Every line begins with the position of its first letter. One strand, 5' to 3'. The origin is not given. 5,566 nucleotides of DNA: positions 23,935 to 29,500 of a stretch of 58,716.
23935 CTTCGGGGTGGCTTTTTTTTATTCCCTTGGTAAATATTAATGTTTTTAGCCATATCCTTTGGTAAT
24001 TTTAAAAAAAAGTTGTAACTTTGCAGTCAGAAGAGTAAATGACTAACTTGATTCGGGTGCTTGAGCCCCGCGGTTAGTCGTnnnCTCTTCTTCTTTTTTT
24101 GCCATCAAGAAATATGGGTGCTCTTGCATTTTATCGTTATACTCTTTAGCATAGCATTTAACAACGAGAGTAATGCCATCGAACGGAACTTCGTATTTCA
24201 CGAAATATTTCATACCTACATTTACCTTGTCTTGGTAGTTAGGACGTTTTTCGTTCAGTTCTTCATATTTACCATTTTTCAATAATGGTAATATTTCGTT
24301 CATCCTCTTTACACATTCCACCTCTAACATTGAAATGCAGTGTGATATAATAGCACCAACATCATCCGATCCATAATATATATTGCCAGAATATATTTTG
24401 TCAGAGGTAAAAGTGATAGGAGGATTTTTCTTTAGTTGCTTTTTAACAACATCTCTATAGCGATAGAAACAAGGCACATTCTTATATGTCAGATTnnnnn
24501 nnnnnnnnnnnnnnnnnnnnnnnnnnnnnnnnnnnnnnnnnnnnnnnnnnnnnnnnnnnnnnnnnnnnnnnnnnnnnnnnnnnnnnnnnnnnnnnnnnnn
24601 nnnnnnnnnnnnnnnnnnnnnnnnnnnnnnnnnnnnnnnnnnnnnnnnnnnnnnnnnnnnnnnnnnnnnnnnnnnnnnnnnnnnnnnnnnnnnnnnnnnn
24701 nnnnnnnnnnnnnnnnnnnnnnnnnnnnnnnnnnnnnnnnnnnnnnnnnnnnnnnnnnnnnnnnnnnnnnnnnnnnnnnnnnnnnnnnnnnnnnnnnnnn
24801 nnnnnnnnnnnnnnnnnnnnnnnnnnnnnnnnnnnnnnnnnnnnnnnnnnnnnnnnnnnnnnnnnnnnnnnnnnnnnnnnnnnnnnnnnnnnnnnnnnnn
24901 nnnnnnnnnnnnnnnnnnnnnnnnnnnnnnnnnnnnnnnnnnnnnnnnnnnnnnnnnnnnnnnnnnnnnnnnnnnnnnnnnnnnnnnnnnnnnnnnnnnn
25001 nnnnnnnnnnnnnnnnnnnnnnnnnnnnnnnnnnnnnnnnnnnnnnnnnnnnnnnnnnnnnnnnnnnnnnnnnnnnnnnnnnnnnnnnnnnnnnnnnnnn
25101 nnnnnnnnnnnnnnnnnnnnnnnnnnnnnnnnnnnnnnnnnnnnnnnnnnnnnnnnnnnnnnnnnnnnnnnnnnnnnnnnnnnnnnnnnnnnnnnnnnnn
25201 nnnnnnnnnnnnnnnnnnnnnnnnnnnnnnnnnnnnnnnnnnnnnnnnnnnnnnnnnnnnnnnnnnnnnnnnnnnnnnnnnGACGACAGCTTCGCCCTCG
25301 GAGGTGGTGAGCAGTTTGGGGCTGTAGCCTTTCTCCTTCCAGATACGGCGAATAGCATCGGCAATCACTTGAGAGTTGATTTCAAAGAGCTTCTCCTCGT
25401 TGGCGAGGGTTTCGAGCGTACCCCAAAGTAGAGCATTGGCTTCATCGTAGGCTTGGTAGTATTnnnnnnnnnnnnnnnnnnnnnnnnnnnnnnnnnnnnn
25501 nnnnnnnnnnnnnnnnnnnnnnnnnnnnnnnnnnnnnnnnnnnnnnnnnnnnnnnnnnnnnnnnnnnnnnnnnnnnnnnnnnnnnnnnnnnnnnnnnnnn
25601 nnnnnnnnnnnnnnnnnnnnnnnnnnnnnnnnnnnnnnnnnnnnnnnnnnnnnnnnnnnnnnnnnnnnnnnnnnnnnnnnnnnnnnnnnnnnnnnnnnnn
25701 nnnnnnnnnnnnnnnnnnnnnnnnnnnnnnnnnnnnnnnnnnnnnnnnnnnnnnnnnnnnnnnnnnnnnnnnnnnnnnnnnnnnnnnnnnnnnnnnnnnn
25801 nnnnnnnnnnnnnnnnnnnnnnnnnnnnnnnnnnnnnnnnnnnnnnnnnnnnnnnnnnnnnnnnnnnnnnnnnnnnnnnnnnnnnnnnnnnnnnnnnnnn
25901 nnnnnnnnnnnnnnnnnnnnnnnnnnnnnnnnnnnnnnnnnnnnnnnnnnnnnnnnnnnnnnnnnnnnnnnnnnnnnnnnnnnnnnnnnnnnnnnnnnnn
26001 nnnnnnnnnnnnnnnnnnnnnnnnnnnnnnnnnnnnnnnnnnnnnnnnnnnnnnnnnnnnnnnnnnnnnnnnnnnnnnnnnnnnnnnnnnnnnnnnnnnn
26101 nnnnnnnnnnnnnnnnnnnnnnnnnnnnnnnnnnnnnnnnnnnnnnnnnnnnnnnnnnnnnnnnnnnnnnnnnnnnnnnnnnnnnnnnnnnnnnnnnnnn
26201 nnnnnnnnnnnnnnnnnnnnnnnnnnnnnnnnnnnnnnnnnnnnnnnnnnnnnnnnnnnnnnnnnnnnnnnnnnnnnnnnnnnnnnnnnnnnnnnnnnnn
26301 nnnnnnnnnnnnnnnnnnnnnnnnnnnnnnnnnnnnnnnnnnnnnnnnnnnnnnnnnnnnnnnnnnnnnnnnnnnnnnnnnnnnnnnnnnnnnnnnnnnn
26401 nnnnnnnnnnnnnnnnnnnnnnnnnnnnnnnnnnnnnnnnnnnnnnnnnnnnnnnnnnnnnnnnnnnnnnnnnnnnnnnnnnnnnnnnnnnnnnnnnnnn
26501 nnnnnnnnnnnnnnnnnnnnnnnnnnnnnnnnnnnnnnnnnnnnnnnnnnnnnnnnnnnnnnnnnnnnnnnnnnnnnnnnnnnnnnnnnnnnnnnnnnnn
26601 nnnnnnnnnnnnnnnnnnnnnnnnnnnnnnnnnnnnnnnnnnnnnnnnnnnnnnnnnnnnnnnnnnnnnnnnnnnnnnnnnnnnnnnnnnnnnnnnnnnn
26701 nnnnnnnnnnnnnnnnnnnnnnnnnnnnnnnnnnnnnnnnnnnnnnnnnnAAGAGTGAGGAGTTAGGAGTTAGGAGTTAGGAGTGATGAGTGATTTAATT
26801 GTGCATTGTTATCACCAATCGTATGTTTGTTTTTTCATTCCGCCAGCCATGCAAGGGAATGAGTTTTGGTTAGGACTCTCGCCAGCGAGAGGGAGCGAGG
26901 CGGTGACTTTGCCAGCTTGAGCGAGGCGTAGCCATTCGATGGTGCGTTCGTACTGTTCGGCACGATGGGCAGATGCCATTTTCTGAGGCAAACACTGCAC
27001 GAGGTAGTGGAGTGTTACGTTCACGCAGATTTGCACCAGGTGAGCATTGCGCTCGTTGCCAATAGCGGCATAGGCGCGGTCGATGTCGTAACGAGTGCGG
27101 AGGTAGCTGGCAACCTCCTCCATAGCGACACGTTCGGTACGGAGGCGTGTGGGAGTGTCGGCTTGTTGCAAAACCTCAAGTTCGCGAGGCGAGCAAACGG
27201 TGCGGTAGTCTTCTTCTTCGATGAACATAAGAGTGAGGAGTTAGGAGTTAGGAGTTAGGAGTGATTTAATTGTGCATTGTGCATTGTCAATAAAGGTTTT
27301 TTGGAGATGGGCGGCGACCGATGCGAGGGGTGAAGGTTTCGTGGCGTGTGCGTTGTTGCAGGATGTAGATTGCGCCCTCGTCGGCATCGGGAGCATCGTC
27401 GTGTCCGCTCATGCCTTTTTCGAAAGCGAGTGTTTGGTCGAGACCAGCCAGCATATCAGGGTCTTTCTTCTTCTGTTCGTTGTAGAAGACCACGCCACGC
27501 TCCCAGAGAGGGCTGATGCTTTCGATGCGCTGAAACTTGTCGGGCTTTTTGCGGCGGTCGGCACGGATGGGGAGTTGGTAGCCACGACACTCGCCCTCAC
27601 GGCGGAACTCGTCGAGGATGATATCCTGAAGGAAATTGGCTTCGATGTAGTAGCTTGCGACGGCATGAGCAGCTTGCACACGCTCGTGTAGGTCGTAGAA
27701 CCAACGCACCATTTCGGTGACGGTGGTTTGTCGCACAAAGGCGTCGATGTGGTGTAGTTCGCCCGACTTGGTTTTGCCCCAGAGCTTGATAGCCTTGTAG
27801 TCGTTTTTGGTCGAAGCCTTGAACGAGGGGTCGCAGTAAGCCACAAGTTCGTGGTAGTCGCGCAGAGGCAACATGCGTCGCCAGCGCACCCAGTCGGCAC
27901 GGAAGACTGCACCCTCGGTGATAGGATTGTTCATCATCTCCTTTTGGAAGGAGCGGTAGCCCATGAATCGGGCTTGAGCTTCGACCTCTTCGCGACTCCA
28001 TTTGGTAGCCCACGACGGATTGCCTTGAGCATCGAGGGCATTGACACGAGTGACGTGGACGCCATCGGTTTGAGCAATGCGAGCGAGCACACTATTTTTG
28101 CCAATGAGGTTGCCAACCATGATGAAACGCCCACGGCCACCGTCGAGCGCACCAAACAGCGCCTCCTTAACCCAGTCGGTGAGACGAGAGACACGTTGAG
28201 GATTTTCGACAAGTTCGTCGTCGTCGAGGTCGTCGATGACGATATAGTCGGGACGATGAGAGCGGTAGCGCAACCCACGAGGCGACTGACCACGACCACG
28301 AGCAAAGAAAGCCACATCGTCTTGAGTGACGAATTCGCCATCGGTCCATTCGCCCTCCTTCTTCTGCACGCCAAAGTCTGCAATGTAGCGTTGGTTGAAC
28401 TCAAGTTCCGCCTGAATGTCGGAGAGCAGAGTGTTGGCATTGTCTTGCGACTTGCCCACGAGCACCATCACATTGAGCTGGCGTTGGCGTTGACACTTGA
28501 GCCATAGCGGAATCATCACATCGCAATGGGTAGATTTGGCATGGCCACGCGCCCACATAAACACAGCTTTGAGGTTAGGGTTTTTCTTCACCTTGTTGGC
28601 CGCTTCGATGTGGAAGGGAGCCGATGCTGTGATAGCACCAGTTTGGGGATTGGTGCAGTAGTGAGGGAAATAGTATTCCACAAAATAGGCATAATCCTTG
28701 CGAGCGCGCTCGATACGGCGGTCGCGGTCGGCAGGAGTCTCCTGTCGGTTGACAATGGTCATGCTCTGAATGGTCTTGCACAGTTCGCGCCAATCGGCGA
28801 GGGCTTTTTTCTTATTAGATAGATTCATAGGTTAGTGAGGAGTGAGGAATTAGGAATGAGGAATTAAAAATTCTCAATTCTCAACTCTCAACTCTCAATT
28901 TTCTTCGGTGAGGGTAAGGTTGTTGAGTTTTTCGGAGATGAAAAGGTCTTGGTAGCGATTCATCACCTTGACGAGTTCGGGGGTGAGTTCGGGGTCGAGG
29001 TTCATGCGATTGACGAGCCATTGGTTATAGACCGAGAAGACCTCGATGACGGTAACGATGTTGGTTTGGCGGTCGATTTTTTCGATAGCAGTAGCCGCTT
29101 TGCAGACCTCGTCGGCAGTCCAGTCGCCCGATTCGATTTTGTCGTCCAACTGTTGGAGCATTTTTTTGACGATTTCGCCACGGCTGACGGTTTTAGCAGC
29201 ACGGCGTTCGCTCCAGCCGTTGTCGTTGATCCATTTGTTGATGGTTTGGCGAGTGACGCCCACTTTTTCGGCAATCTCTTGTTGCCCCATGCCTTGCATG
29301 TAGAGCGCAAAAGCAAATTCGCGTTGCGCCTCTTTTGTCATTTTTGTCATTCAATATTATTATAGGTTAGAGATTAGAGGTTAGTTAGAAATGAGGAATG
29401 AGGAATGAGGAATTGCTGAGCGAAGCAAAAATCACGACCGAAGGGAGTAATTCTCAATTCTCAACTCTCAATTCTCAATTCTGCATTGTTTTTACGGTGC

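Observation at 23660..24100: Island of three promoter / short structured RNA / terminator cassettes (A1-B-A2) in the prophage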

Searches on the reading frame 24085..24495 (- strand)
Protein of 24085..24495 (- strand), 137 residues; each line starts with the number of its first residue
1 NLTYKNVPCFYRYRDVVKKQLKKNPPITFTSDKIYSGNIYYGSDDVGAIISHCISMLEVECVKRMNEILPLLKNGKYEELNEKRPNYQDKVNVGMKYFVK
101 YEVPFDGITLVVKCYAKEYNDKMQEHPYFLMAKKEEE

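Call 58: search_protein_families(library=pfam, proteins=[window:24085-24495:-], max_evalue=10)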
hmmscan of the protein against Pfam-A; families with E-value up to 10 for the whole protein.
seq(137 aa): 1 family
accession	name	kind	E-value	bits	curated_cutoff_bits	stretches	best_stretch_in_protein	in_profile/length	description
PF03672.18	UPF0154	-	0.0044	17.3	27.1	1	10-28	13-31/60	Uncharacterised protein family (UPF0154)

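Call 59: search_solved_structures(query=window:24085-24495:-, max_evalue=10)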
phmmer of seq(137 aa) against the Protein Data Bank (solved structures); distinct sequences matched with E-value up to 10: 3.
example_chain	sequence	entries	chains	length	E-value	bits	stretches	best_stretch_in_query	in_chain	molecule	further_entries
7awz_A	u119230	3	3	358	0.05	16.9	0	18-49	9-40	Scone-E | SconeE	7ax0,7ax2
2o5h_A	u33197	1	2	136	0.33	14.2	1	84-132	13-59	Hypothetical protein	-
3wwv_A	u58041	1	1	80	1.3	12.2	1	79-128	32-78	Stomatin operon partner protein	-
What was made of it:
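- Tried and rejected: The X-type C-terminus gave nothing in Pfam or PDB sequence searches (calls 58, 59).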

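Call 60: find_homologous_proteins(query=window:24085-24495:-, max_evalue=0.001)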
Query seq(137 aa) (137 aa): 3 proteins with E <= 0.001 among 9 candidates.
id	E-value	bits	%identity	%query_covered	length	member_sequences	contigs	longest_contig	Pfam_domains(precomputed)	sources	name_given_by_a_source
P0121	4.3e-54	200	72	100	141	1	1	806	-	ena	-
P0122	4.2e-41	158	90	60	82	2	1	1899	-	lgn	-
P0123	2.1e-32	130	77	60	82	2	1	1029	-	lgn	-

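Call 68: predict_structure(alignment_id=A3)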
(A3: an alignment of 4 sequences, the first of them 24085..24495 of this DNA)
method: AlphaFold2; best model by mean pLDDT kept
length: 137 residues; sequences in the alignment: 4
mean_pLDDT: 62.0   pTM: 0.50
mean pLDDT of the five models: 62.0, 60.6, 53.5, 53.2, 52.1
residues with pLDDT >= 90: 0; 70-90: 55; 50-70: 39; < 50: 43
segments of 3 or more residues with pLDDT < 50: 1-16, 23-42
pLDDT, mean of each block of 10 residues (from residue 1): 36 48 43 38 50 54 66 82 73 86 77 81 74 58
secondary structure, 60 per line:
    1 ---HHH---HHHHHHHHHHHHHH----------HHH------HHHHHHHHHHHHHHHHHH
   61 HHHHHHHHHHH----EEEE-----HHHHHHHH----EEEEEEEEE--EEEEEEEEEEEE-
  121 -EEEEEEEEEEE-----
elements in order: H10-23 H43-71 E76-79 H85-92 E97-105 E108-119 E122-132

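Call 71: fold_search(model_id=the predicted structure, library=pdb)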
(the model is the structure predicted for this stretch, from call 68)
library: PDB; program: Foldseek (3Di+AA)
matches with E <= 10: 397; with E <= 0.001: 0
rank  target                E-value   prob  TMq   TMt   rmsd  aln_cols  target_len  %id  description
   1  5mn2_C                2.9e-01  0.15  0.18  0.24   9.9        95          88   13  Cocrystal structure of Fc gamma receptor IIIa interacting with Affimer G3, a specific binding protein which blocks IgG (released 2017-12-13)
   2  4r80_A                3.9e-01  0.30  0.22  0.35   9.1        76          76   10  Crystal Structure of a De Novo Designed Beta Sheet Protein, Cystatin Fold, Northeast Structural Genomics Consortium (N (released 2014-09-24)
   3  5ts4_C                4.3e-01  0.16  0.23  0.29  17.3       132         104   11  Crystal structure of a de novo designed protein with curved beta-sheet (released 2017-01-25)
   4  8ojg_G                4.9e-01  0.15  0.25  0.20  15.6       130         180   12  Structure of the MlaCD complex (2:6 stoichiometry) (released 2024-07-10)
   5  6od1_B                5.8e-01  0.12  0.19  0.23  19.2       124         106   11  IraD-bound to RssB D58P variant (released 2019-04-24)
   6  1jkg_A                8.2e-01  0.14  0.23  0.23   5.2        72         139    6  Structural basis for the recognition of a nucleoporin FG-repeat by the NTF2-like domain of TAP-p15 mRNA nuclear export (released 2001-10-17)
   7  4qan_B                8.7e-01  0.41  0.30  0.12   4.3        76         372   14  Crystal structure of a cystatin-like protein (RUMGNA_02398) from Ruminococcus gnavus ATCC 29149 at 2.10 A resolution (released 2014-07-23)
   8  1jn5_A                9.2e-01  0.13  0.23  0.23   5.2        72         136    6  Structural basis for the recognition of a nucleoporin FG-repeat by the NTF2-like domain of TAP-p15 mRNA export factor (released 2001-10-17)
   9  4wyk_B                1.0e+00  0.12  0.22  0.22   5.9        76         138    5  Structure of the LRR and NTF2-like domains of NXF1 complexed with NXT1 (released 2015-02-04)
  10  5ohm_B                1.0e+00  0.06  0.17  0.21  10.7        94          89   14  K33-specific affimer bound to K33 diUb (released 2017-10-04)
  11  4q53_A                1.2e+00  0.25  0.27  0.32   6.4        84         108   13  Crystal structure of a DUF4783 family protein (BACUNI_04292) from Bacteroides uniformis ATCC 8492 at 1.27 A resolution (released 2014-07-16)
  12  7r5v_P                1.2e+00  0.16  0.24  0.16  12.2        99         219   12  Structure of the human CCAN CENP-A alpha-satellite complex (released 2022-04-27)
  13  4q53_B                1.3e+00  0.23  0.25  0.30   6.6        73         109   10  Crystal structure of a DUF4783 family protein (BACUNI_04292) from Bacteroides uniformis ATCC 8492 at 1.27 A resolution (released 2014-07-16)
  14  9uoz_D                1.3e+00  0.16  0.22  0.29  11.3        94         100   11  Structure of Echinococcus multilocularis Cystatin B (released 2025-08-20)
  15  5ts4_B                1.4e+00  0.13  0.21  0.27  13.5        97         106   10  Crystal structure of a de novo designed protein with curved beta-sheet (released 2017-01-25)
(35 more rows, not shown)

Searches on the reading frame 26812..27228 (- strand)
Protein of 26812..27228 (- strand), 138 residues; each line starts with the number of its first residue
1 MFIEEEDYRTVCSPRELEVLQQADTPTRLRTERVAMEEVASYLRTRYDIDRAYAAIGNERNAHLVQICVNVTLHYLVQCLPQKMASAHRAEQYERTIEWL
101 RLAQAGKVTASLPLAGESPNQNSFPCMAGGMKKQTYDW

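Call 75: search_protein_families(library=pfam, proteins=[window:26812-27228:-], max_evalue=0.001)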
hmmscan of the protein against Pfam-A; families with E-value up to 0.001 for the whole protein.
window:26812-27228:- (138 aa): 1 family
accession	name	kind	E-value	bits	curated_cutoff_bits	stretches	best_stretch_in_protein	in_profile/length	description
PF07030.17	Phage_Mu_Gp36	-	3e-08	34.3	24.7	1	9-121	8-116/124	Bacteriophage Mu, Gp36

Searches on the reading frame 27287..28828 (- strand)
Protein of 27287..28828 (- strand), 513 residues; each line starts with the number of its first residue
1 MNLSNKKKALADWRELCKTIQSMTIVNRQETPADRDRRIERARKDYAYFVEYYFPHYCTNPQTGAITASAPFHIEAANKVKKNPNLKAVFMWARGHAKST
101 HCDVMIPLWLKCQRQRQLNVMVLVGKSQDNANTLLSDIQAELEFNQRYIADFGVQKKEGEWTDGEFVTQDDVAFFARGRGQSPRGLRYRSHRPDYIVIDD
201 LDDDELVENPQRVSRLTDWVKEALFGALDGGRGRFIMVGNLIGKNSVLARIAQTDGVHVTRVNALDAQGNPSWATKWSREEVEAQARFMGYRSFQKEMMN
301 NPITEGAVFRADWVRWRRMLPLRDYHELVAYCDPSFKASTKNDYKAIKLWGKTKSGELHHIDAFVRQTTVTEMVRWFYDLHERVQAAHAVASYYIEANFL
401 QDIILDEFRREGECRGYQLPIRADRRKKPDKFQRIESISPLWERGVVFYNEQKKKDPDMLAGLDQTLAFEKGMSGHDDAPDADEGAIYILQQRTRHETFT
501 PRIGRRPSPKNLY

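Call 14: search_protein_families(library=pfam, proteins=[window:27287-28828:-], max_evalue=0.01)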
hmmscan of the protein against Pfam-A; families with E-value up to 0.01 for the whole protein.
window:27287-28828:- (513 aa): 0 families

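Call 15: search_protein_families(library=phrogs, proteins=[window:27287-28828:-], max_evalue=0.01)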
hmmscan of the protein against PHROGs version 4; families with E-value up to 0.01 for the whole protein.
window:27287-28828:- (513 aa): 5 families
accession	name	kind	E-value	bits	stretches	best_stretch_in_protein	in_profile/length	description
phrog_38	-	head and packaging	4.7e-88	297.7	1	8-500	215-713/760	terminase large subunit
phrog_5573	-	head and packaging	1.3e-17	65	1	254-495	9-239/250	terminase large subunit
phrog_14112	-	unknown function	0.00037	21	1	91-208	108-227/247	-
phrog_4758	-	head and packaging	0.00088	19.7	1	40-245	14-211/243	terminase large subunit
phrog_11978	-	unknown function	0.0017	19.2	1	331-485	3-156/180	-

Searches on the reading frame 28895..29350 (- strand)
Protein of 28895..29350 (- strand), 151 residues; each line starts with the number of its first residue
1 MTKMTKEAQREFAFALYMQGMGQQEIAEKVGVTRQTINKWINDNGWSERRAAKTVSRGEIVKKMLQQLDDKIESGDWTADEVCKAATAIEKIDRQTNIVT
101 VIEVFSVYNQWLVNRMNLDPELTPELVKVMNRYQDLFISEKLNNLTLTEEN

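Call 75: search_protein_families(library=pfam, proteins=[window:28895-29350:-], max_evalue=0.001)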
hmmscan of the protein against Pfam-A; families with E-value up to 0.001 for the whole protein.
window:28895-29350:- (151 aa): 10 families
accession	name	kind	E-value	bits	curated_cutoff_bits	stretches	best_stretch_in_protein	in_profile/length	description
PF13384.12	HTH_23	-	5e-07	29.8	24.6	1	13-43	10-40/50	Homeodomain-like domain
PF07037.17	YfeC-like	-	1.6e-06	28.9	22.9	1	21-49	1-29/122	Transcription regulator YfeC-like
PF01381.28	HTH_3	-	2.2e-06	28.1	23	1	19-43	8-32/55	Helix-turn-helix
PF13518.12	HTH_28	-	5.1e-06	26.9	25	1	10-43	2-35/52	Helix-turn-helix domain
PF06056.18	Terminase_5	-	1.5e-05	25.2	20.3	1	10-48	3-41/58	Putative ATPase subunit of terminase (gpP-like)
PF15943.11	YdaS_toxin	-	1.5e-05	25.1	30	1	22-44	10-32/65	Bacterial toxin YdaS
PF02796.21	HTH_7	-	4.4e-05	24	23.8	1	11-39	12-40/45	Helix-turn-helix domain of resolvase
PF08281.18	Sigma70_r4_2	-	4.6e-05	23.4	25.7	1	13-41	18-47/54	Sigma-70, region 4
PF13551.12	HTH_29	-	8.6e-05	23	28.1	1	15-43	6-35/64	Winged helix-turn helix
PF12844.13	HTH_19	-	0.00029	21.1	30.2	1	14-45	6-38/64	Helix-turn-helix domain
